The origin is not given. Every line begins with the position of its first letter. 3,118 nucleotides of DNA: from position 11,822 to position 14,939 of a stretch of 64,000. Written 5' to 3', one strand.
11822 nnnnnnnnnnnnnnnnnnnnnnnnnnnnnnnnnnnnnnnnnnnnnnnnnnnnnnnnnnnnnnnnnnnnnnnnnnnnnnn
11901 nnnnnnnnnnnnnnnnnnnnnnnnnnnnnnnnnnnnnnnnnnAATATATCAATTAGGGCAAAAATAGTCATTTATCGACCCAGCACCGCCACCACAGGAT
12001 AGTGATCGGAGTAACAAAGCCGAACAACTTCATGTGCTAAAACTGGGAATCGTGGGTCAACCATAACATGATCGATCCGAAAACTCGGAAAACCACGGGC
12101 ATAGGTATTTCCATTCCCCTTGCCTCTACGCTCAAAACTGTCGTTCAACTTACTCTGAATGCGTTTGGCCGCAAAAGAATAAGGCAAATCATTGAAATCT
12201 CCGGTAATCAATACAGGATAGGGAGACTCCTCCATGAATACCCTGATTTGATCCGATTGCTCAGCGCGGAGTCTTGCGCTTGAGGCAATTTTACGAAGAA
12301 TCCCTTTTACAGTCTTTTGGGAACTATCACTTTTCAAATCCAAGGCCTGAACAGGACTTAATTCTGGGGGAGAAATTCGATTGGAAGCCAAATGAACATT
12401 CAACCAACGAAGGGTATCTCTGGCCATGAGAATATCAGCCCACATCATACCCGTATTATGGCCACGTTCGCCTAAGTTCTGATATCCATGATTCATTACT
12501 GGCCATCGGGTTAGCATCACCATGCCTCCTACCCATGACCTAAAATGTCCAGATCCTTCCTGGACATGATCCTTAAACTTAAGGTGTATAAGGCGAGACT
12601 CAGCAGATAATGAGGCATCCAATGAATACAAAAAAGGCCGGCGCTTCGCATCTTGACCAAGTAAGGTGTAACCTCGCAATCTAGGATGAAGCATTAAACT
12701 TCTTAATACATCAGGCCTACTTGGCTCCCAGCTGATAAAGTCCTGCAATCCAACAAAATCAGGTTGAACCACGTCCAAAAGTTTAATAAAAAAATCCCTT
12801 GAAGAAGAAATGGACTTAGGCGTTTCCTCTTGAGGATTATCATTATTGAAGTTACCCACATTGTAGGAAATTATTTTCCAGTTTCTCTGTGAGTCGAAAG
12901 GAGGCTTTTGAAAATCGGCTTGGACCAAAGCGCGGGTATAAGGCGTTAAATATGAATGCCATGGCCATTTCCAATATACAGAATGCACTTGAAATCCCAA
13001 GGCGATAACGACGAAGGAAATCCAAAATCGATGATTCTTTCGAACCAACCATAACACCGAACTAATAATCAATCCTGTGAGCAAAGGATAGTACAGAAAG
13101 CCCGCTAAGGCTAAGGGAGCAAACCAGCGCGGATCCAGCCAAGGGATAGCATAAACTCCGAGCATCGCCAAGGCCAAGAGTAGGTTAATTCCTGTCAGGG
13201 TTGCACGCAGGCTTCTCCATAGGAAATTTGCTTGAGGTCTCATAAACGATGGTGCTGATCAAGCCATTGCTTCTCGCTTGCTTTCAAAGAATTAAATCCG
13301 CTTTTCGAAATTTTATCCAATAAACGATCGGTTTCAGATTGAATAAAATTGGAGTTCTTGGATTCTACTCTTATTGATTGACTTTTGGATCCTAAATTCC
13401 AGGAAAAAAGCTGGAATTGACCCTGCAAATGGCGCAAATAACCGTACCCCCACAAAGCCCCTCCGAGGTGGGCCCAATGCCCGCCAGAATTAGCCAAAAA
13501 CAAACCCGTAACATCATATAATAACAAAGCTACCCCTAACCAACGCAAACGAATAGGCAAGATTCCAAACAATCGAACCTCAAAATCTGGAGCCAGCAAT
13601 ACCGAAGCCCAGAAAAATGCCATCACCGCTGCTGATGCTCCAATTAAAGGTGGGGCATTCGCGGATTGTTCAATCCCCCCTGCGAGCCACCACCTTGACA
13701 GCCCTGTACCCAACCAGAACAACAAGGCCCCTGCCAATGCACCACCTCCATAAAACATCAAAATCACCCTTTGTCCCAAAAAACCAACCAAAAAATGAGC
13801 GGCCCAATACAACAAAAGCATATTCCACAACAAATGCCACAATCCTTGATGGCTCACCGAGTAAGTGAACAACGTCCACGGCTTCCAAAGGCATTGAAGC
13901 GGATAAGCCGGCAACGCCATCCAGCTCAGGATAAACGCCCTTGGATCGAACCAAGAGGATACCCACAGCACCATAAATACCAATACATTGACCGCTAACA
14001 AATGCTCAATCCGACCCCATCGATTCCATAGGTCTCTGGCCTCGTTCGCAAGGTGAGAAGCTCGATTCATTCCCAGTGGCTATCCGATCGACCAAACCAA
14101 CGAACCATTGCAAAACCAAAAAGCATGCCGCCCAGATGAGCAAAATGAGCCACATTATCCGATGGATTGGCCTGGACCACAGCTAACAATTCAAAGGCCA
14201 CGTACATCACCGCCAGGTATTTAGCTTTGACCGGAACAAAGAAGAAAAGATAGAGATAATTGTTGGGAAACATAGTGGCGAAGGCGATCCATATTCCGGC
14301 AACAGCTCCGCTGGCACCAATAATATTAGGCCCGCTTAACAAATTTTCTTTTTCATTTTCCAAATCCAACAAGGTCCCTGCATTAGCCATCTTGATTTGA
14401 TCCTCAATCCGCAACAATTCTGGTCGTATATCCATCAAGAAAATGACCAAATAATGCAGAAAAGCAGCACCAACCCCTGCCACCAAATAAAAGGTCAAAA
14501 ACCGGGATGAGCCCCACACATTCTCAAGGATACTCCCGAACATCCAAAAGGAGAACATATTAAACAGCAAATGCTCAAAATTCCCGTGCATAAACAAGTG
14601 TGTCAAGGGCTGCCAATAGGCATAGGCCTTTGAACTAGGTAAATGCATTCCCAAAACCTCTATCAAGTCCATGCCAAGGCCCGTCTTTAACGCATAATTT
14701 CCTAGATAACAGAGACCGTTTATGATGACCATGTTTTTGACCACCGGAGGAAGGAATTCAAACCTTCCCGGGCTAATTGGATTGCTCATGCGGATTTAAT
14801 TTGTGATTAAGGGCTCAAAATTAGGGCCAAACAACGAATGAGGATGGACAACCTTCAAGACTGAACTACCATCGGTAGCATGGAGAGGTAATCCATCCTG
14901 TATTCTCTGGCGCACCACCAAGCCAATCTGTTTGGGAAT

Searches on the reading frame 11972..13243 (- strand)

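Call 56: search_protein_families(library=pfam, max_evalue=0.0001, proteins=[window:11972-13243:-])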
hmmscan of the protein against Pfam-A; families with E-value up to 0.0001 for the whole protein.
window:11972-13243:- (423 aa): 1 family
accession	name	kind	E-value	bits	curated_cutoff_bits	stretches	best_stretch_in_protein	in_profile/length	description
PF03372.29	Exo_endo_phos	-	2.5e-14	54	24.5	1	125-414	1-225/225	Endonuclease/Exonuclease/phosphatase family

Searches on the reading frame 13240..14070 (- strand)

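Call 56: search_protein_families(library=pfam, max_evalue=0.0001, proteins=[window:13240-14070:-])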
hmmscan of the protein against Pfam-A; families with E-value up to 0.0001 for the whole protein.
window:13240-14070:- (276 aa): 2 families
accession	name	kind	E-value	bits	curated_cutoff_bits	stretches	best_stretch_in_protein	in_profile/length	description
PF01694.28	Rhomboid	-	2.2e-16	60.8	22.6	1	62-211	2-136/143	Rhomboid domain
PF20216.3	DUF6576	-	2.5e-08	34.3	27.3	1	244-273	15-44/47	Family of unknown function (DUF6576)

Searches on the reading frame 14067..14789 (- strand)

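Call 56: search_protein_families(library=pfam, max_evalue=0.0001, proteins=[window:14067-14789:-])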
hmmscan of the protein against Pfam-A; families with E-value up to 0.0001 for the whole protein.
window:14067-14789:- (240 aa): 2 families
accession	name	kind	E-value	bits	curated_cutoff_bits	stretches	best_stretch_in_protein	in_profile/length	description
PF01694.28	Rhomboid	-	3.4e-28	99.1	22.6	1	58-231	4-139/143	Rhomboid domain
PF08551.15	DUF1751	-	5.1e-07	30.6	22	1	57-119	7-69/99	Eukaryotic integral membrane protein (DUF1751)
